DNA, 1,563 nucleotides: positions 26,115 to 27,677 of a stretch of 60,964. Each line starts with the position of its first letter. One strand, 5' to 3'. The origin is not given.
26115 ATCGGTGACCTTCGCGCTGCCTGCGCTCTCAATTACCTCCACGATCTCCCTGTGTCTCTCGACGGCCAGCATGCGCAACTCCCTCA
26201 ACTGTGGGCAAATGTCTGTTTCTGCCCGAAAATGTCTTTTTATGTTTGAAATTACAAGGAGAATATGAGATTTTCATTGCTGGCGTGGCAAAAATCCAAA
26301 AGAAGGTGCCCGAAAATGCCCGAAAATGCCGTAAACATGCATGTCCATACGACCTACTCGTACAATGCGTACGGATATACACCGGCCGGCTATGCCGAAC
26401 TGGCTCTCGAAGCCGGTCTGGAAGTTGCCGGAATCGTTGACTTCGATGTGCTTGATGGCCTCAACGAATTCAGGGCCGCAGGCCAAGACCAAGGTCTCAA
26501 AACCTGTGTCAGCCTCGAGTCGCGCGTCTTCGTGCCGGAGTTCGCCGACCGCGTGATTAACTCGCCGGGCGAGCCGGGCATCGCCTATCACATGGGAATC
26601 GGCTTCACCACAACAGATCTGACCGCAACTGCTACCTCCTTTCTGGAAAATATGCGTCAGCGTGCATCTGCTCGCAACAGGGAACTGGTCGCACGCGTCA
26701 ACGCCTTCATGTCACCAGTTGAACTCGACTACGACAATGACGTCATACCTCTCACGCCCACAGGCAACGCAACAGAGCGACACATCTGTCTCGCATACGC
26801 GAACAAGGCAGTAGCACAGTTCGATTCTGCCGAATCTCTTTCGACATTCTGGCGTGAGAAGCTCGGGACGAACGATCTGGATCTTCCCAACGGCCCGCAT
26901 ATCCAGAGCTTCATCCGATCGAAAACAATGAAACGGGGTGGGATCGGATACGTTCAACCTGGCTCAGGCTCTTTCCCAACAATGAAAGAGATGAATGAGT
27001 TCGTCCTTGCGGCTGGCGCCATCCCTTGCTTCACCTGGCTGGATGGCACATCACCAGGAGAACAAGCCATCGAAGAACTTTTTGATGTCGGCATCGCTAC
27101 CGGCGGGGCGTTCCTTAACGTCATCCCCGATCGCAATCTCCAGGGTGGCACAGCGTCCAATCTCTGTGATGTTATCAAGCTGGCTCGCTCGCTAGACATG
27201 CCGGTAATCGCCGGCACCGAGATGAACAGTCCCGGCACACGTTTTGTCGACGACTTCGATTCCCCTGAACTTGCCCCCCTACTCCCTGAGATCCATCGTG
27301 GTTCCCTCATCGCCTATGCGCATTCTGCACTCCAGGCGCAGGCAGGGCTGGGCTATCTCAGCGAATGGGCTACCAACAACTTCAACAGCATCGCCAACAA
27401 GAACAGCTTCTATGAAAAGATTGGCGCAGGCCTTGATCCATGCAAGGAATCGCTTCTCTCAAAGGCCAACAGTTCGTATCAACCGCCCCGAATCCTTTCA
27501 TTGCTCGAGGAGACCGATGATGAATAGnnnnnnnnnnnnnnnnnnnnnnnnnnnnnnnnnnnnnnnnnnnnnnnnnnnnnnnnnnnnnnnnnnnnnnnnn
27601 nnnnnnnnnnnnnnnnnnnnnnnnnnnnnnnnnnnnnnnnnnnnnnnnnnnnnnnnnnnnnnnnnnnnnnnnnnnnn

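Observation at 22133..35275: Isomerase + kinase without an aldolase, divergently paired with a PHP / MDR / SrlD-like / E2 / E3 / fused-E1 operon: candidate new deoxyhexose (fucose/rhamnose) route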

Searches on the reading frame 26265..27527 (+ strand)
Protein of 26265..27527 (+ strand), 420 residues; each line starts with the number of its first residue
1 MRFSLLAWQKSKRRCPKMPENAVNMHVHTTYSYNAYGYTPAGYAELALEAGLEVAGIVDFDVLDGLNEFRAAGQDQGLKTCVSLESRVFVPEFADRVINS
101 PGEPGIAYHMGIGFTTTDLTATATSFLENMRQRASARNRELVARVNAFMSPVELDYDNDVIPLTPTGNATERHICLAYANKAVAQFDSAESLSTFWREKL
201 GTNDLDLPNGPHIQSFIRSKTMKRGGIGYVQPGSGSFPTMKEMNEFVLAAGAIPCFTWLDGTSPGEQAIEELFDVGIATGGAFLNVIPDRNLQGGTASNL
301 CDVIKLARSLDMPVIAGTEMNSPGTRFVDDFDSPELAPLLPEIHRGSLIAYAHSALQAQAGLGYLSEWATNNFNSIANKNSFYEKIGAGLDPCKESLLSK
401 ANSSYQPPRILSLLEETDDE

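Call 4: search_protein_families(library=pfam, proteins=[window:26265-27527:+])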
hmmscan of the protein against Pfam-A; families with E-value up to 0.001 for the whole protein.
window:26265-27527:+ (420 aa): 1 family
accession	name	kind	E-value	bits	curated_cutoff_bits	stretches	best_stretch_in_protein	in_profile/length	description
PF02811.25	PHP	-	2.9e-05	24.9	26.4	1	25-92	2-68/164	PHP domain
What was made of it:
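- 26316..27527 (+): PHP-fold metal-dependent protein (403 aa), function unknown. The Pfam PHP hit is weak (24.9 vs 26.4 bits, call 4).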

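Call 5: search_protein_families(library=ncbifam, proteins=[window:26265-27527:+])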
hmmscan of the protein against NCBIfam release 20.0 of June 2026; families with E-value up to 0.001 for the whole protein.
window:26265-27527:+ (420 aa): 1 family
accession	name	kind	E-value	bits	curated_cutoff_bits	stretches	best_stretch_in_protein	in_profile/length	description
NF041577.1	nside_bi_sphtase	equivalog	0.0004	19.6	400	0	22-85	3-64/276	3',5'-nucleoside bisphosphate phosphatase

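Call 28: search_solved_structures(query=window:26265-27527:+, max_evalue=1)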
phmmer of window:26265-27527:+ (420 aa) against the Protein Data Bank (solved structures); distinct sequences matched with E-value up to 1: 3.
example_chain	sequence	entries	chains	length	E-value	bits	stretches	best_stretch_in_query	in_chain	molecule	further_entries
4gx8_A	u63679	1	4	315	0.31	13.2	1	21-89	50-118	DNA polymerase III subunit epsilon,DNA polymerase III subunit alpha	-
4gx9_A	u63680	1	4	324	0.33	13.1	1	21-89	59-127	DNA polymerase III subunit epsilon,DNA polymerase III subunit alpha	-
4u94_A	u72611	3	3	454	0.37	12.9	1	134-194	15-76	Maltokinase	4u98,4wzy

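Call 38: find_homologous_proteins(query=window:26265-27527:+)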
Query window:26265-27527:+ (420 aa): 4269 proteins with E <= 0.001 among 8000 candidates; the best 120 are listed.
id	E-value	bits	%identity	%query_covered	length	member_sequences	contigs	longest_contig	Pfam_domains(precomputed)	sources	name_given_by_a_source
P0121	5.5e-271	917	100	96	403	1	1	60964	-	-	-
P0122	1.0e-155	537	60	94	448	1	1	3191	-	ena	-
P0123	4.1e-152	525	59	95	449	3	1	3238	PF02811.27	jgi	jgi:hypothetical protein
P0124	6.0e-152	524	60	94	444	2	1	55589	-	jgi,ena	jgi:hypothetical protein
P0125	8.6e-152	524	60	93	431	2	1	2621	-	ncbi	-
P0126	1.3e-151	523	60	94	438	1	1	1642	-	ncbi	-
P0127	1.5e-151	523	60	94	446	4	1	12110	PF02811.27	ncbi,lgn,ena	-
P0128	2.0e-151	523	60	95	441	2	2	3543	-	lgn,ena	-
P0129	5.2e-151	521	60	95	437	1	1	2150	-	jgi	jgi:hypothetical protein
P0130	2.6e-150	519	61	93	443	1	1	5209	-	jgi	-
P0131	2.6e-149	516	59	93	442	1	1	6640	-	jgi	-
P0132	3.0e-149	516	59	93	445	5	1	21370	-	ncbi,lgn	-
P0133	6.1e-149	515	59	93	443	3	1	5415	-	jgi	jgi:hypothetical protein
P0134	8.2e-149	514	59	94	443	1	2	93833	-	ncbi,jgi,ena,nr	ncbi:MAG: hypothetical protein HN341_08535 [Verrucomicrobia bacterium]|jgi:hypothetical protein|nr:h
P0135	9.8e-149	514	59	95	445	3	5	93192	-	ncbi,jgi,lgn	jgi:hypothetical protein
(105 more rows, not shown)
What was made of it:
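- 26316..27527 (+): Every public relative that carries a source name is called 'hypothetical protein' (call 38).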

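Call 47: predict_structure(alignment_id=A2)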
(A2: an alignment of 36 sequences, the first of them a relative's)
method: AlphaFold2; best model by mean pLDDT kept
length: 403 residues; sequences in the alignment: 36
mean_pLDDT: 91.8   pTM: 0.91
mean pLDDT of the five models: 91.8, 91.5, 91.2, 90.5, 89.4
residues with pLDDT >= 90: 321; 70-90: 59; 50-70: 17; < 50: 6
segments of 3 or more residues with pLDDT < 50: 304-308
pLDDT, mean of each block of 10 residues (from residue 1): 84 81 93 93 93 96 96 97 93 97 97 93 96 97 93 93 97 97 92 89 91 91 98 97 92 96 95 66 92 95 52 79 95 99 98 98 99 96 97 92 52
secondary structure, 60 per line:
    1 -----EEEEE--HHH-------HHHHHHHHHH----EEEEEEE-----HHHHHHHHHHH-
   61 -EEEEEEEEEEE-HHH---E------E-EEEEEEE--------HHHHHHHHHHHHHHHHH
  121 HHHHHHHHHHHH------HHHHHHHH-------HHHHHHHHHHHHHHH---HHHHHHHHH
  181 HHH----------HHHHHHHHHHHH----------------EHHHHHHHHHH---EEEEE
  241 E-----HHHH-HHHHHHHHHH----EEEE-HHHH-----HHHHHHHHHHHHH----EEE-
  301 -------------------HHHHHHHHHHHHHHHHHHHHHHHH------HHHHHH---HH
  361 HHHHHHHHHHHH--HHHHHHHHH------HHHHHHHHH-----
elements in order: E6-10 H23-32 E37-43 H49-59 E62-72 E89-95 H104-132 H139-146 H154-168 H172-183 H194-205 H223-232 E236-241 H247-250 H252-261 E266-269 H271-274 H280-292 E297-299 H320-343 H350-355 H359-372 H375-383 H390-398
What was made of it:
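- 26316..27527 (+): The AF2 model has pLDDT 91.8 (call 47).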

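Call 51: fold_search(model_id=the predicted structure, library=pdb)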
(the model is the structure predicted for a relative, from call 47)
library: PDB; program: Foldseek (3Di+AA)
matches with E <= 10: 501; with E <= 0.001: 11
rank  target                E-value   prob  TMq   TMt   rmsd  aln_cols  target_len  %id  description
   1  2yb1                  2.0e-10  1.00  0.53  0.72   5.1       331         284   18  Structure of an amidohydrolase from Chromobacterium violaceum (EFI target EFI-500202) with bound Mn, AMP and phosphate. (released 2011-03-16)
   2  3o0f                  3.7e-10  1.00  0.52  0.71   6.0       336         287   17  Crystal structure of a putative metal-dependent phosphoesterase (BAD_1165) from bifidobacterium adolescentis atcc 15703  (released 2010-08-25)
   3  3e0f                  6.2e-10  1.00  0.51  0.70   5.8       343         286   18  Crystal structure of a putative metal-dependent phosphoesterase (bad_1165) from bifidobacterium adolescentis atcc 15703  (released 2008-09-02)
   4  9etk                  1.8e-09  1.00  0.52  0.72   4.4       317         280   16  Crystal structure of Vibrio cholerae RNase AM (released 2024-09-11)
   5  7ug9                  1.6e-04  1.00  0.35  0.65   8.2       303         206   10  Crystal structure of RNase AM PHP domain (released 2022-08-31)
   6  4gx8_B                4.7e-04  1.00  0.33  0.41   9.0       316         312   15  Crystal structure of a DNA polymerase III alpha-epsilon chimera (released 2013-04-03)
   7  5fkw_A                5.2e-04  0.99  0.27  0.13  16.4       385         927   13  cryo-EM structure of the E. coli replicative DNA polymerase complex bound to DNA (DNA polymerase III alpha, beta, epsi (released 2015-11-25)
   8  2hnh                  5.5e-04  1.00  0.23  0.11  16.8       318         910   14  Crystal structure of the catalytic alpha subunit of E. coli replicative DNA polymerase III (released 2006-09-19)
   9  4gx8_A                5.8e-04  1.00  0.29  0.36  18.0       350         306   15  Crystal structure of a DNA polymerase III alpha-epsilon chimera (released 2013-04-03)
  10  4gx9_C                6.1e-04  1.00  0.36  0.44   9.1       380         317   13  Crystal structure of a DNA polymerase III alpha-epsilon chimera (released 2013-04-03)
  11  7pu7_A                8.9e-04  1.00  0.28  0.11  13.8       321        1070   13  DNA polymerase from M. tuberculosis (released 2022-02-23)
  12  9qrl_A                1.7e-03  0.98  0.29  0.12  20.7       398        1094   12  DNA polymerase with inhibitor #2 (released 2025-09-24)
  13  5fkv_A                1.8e-03  1.00  0.32  0.12  10.4       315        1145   14  cryo-EM structure of the E. coli replicative DNA polymerase complex bound to DNA (DNA polymerase III alpha, beta, epsi (released 2015-11-25)
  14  4jom                  1.8e-03  0.93  0.25  0.12  23.3       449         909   13  Structure of E. coli Pol III 3mPHP mutant (released 2013-05-29)
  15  5lew                  2.1e-03  0.91  0.29  0.14  21.7       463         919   12  DNA polymerase (released 2017-10-25)
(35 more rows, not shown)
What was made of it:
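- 26316..27527 (+): Its best PDB matches are Cv1693 3',5'-bisphosphate nucleotidase, BAD_1165 and RNase AM, with target TM-score 0.70-0.72 (call 51).
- On PHP phosphoesterase family (COG0613-like: Cv1693, TrpH/RNase AM): Foldseek top hits are 2yb1, 3o0f and 9etk, with probability 1.00 and target TM-score 0.70-0.72 (call 51).
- PHP belongs to a metal-hydrolase fold (call 51). PHP has a phosphoesterase fold (call 51).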

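Call 52: search_solved_structures(query=A2, max_evalue=10, show_alignments=3)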
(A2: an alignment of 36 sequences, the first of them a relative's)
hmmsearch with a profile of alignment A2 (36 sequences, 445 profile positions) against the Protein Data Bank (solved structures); distinct sequences matched with E-value up to 10: 8.
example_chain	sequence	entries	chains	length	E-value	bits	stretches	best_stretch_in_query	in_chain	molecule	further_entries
3f2b_A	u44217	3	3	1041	0.0061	18.4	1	27-110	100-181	DNA-directed DNA polymerase III alpha chain | GEOBACILLUS KAUSTOPHILUS DNA POLC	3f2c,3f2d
3e0f_A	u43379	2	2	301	0.0086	17.9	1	43-106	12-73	Putative Metal-dependent Phosphoesterase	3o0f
8cu9_A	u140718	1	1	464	0.38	12.5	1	258-342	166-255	Bifunctional UDP-N-acetylglucosamine diphosphorylase/glucosamine-1-phosphate N-acetyltrans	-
4gx8_A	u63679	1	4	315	0.43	12.3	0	35-110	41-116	DNA polymerase III subunit epsilon,DNA polymerase III subunit alpha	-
4gx9_A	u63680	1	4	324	0.48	12.2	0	35-110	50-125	DNA polymerase III subunit epsilon,DNA polymerase III subunit alpha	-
4nq1_A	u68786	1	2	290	0.83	11.4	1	292-352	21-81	4-hydroxy-tetrahydrodipicolinate synthase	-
9mh4_A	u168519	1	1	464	0.94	11.2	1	258-340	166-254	Bifunctional protein GlmU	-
1fwy_A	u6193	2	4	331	1.1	11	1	258-339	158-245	UDP-N-ACETYLGLUCOSAMINE PYROPHOSPHORYLASE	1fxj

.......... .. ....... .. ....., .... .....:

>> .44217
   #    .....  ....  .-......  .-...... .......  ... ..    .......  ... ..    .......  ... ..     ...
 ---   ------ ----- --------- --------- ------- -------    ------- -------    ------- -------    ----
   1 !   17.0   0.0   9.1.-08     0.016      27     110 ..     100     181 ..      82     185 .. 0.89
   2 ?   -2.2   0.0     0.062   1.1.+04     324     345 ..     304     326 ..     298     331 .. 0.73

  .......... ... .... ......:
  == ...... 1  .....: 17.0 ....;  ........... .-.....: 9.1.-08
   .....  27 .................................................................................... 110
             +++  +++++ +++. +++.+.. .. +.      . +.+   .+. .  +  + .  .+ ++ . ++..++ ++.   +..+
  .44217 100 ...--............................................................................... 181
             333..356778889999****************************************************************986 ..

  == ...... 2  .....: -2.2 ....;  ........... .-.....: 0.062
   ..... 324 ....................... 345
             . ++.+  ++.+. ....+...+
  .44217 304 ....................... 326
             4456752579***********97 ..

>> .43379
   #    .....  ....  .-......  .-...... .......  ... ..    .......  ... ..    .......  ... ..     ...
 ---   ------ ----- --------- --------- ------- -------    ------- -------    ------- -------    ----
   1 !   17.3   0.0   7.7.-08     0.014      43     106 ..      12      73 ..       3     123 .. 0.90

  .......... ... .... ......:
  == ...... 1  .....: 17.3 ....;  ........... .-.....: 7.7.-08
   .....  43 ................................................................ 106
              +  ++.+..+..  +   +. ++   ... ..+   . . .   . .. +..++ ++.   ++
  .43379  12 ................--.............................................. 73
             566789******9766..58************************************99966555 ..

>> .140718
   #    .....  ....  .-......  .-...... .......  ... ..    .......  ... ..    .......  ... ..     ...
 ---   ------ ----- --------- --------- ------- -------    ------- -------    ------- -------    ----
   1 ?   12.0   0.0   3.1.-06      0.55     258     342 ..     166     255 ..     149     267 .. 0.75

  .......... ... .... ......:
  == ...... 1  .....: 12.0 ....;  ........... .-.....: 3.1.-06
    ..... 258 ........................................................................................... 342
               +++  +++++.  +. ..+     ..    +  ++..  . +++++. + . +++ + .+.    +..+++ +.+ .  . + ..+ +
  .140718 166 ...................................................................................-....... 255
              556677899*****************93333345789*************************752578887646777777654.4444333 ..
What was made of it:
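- Tried and rejected: Sequence search of PHP against the PDB gave only marginal hits (calls 28, 52).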
